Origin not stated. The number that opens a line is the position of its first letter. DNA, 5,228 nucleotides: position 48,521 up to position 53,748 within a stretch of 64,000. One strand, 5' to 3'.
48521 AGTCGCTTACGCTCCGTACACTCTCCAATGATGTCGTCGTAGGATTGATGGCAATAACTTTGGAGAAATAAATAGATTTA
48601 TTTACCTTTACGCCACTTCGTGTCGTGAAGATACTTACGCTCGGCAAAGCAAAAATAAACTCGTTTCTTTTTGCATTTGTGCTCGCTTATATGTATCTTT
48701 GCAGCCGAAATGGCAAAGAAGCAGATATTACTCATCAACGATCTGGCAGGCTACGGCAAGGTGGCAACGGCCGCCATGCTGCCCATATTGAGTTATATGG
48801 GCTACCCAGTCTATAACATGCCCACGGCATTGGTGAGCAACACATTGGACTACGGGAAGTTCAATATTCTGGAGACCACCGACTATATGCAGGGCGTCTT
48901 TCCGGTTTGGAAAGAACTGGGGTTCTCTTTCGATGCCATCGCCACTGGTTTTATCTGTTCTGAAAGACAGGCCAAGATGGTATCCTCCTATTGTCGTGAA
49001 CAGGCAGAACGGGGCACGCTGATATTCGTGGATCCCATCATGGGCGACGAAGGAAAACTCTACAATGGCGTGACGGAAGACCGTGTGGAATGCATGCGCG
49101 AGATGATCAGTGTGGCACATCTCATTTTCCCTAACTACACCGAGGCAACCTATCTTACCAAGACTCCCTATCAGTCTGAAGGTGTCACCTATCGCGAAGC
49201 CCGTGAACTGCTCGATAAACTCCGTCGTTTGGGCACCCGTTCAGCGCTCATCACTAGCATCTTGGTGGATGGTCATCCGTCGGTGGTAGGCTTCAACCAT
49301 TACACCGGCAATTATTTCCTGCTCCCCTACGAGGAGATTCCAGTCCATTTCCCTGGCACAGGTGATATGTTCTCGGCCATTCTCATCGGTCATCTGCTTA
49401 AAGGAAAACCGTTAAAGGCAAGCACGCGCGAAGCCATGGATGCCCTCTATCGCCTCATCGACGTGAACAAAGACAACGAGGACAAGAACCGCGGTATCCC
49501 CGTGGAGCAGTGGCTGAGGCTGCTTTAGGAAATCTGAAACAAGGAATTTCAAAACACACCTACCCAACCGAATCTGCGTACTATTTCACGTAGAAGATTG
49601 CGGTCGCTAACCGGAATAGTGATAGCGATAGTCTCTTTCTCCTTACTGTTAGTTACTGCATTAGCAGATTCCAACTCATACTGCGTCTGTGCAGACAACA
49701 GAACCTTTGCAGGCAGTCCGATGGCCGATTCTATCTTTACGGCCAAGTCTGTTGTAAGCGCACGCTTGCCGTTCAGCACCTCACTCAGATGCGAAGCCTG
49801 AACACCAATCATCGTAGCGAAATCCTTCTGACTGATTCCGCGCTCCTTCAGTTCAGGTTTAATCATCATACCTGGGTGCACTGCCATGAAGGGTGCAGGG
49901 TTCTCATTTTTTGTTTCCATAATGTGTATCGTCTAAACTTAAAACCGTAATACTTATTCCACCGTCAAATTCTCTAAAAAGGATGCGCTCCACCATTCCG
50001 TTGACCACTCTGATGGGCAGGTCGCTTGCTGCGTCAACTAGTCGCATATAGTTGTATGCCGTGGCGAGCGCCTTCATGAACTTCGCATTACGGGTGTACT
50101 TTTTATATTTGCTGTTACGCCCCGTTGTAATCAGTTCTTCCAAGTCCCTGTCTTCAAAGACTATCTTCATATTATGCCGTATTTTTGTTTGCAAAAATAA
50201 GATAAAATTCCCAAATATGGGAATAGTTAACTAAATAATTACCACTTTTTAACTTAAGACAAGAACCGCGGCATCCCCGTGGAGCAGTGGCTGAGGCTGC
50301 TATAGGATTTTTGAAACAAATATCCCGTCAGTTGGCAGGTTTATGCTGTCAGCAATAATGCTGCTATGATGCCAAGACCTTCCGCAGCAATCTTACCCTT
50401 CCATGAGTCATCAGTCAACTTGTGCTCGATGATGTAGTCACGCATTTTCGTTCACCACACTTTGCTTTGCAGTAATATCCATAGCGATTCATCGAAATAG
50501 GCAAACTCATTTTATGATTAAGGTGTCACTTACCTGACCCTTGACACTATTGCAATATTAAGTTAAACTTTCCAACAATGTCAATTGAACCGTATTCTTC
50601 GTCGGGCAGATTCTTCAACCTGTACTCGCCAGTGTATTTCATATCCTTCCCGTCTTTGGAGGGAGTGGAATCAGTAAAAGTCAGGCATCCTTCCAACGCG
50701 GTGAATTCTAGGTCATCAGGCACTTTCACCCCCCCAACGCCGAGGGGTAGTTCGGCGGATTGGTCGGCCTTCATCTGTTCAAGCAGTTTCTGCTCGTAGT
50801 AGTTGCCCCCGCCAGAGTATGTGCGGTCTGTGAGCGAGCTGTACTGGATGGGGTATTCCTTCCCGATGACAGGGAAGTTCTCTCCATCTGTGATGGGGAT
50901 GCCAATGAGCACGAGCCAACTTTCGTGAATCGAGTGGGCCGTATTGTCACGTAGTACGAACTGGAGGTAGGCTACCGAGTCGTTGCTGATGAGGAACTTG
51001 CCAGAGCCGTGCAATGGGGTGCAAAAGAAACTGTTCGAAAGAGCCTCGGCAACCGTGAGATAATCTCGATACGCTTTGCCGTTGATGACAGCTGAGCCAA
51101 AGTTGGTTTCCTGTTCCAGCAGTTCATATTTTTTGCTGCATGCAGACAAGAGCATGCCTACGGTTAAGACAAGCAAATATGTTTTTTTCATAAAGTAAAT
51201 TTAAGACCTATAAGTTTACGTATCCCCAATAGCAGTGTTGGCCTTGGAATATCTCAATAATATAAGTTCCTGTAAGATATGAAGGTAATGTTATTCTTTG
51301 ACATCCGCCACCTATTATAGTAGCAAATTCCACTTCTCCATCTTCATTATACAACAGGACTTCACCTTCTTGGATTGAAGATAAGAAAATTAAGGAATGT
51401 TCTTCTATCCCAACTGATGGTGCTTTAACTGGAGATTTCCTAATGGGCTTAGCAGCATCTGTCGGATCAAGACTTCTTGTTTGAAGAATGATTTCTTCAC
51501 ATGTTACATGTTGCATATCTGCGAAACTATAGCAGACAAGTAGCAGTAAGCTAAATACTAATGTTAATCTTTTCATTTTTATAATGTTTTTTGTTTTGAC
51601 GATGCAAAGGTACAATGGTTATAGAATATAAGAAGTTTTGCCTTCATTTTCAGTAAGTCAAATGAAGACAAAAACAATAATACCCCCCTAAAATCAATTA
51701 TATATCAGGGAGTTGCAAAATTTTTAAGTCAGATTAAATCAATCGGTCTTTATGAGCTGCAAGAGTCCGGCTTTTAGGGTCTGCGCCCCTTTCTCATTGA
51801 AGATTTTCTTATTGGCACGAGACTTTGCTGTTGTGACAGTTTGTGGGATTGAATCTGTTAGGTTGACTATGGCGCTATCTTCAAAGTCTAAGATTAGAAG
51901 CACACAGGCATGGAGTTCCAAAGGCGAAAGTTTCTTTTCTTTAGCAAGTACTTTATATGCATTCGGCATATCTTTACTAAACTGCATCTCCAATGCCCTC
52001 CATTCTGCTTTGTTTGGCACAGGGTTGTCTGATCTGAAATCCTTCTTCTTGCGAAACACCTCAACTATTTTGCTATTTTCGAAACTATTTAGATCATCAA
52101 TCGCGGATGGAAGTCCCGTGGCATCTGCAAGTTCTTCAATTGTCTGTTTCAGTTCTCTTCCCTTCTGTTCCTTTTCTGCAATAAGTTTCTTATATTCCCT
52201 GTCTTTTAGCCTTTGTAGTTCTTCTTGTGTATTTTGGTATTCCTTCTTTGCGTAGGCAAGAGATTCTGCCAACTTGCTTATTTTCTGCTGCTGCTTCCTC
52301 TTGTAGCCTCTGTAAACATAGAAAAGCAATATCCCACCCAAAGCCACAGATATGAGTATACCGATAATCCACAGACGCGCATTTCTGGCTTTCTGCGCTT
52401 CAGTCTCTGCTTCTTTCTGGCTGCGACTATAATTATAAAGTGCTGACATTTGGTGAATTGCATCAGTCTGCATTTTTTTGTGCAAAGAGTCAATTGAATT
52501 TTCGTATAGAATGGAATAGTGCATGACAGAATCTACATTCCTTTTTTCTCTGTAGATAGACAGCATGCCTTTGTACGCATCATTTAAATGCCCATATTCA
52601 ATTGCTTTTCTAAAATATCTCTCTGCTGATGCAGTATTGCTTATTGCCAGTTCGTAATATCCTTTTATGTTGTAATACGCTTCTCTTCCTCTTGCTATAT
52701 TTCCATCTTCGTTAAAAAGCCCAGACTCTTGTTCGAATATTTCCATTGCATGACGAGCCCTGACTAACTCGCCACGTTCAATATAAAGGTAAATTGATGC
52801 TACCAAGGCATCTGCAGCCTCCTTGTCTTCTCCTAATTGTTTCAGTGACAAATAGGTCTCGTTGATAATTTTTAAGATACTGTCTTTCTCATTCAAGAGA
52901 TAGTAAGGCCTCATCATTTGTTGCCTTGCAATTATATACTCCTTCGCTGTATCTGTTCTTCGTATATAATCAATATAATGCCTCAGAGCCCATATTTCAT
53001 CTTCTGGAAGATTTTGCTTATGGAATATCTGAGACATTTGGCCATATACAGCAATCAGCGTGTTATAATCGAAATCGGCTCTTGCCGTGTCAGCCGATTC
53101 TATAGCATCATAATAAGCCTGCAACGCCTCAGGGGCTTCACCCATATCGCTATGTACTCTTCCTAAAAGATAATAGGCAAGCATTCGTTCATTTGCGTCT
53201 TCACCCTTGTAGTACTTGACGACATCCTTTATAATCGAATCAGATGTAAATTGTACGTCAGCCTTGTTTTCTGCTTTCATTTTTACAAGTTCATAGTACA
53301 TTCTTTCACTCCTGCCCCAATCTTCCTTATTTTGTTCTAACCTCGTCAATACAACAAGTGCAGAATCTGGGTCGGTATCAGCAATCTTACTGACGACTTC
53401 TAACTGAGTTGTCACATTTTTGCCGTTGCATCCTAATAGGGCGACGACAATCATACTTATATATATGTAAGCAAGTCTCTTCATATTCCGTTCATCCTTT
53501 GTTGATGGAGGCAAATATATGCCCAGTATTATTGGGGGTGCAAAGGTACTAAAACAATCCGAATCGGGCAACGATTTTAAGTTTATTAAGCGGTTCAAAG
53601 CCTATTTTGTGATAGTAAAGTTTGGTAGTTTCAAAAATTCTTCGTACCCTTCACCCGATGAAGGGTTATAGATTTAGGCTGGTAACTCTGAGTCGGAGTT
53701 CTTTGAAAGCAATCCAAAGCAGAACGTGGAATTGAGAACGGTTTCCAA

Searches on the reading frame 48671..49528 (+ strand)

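Call 7: search_protein_families(library=pfam, proteins=[window:48671-49528:+], max_evalue=0.01)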
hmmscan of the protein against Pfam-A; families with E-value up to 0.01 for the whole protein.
window:48671-49528:+ (285 aa): 2 families
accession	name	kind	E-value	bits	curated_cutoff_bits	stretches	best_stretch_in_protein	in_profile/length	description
PF08543.17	Phos_pyr_kin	-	8.9e-16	58.4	27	1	85-264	59-233/246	Phosphomethylpyrimidine kinase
PF00294.29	PfkB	-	1.9e-06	27.9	25.8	1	139-254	174-281/302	pfkB family carbohydrate kinase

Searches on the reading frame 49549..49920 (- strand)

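Call 7: search_protein_families(library=pfam, proteins=[window:49549-49920:-], max_evalue=0.01)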
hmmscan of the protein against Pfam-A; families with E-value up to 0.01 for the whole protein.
window:49549-49920:- (123 aa): 7 families
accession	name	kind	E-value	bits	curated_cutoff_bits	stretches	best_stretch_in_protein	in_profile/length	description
PF01381.28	HTH_3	-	7.1e-11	42.4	23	1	24-71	5-52/55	Helix-turn-helix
PF13560.12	HTH_31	-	0.00069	20.3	27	1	26-70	12-57/64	Helix-turn-helix domain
PF13443.12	HTH_26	-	0.0023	18.6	22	1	23-58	5-41/63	Cro/C1-type HTH DNA-binding domain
PF12844.13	HTH_19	-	0.0024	18.2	30.2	1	20-75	4-59/64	Helix-turn-helix domain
PF13744.12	HTH_37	-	0.004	17.4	27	1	18-52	21-55/80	Helix-turn-helix domain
PF03318.18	ETX_MTX2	-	0.0092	16.3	22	0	46-104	61-118/228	Clostridium epsilon toxin ETX/Bacillus mosquitocidal toxin MTX2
PF04218.19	CENP-B_N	-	0.0093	16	21.2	0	26-55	20-49/53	CENP-B N-terminal DNA-binding domain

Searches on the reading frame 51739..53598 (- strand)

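Call 7: search_protein_families(library=pfam, proteins=[window:51739-53598:-], max_evalue=0.01)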
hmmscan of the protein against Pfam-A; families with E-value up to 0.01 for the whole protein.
window:51739-53598:- (619 aa): 1 family
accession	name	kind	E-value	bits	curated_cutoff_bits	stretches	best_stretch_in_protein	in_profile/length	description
PF17874.7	TPR_MalT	-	0.00061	19.6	45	0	127-197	28-96/336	MalT-like TPR region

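Call 49: search_protein_families(library=padloc, proteins=[window:51739-53598:-], max_evalue=0.001)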
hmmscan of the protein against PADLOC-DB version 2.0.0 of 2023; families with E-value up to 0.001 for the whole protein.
window:51739-53598:- (619 aa): 0 families
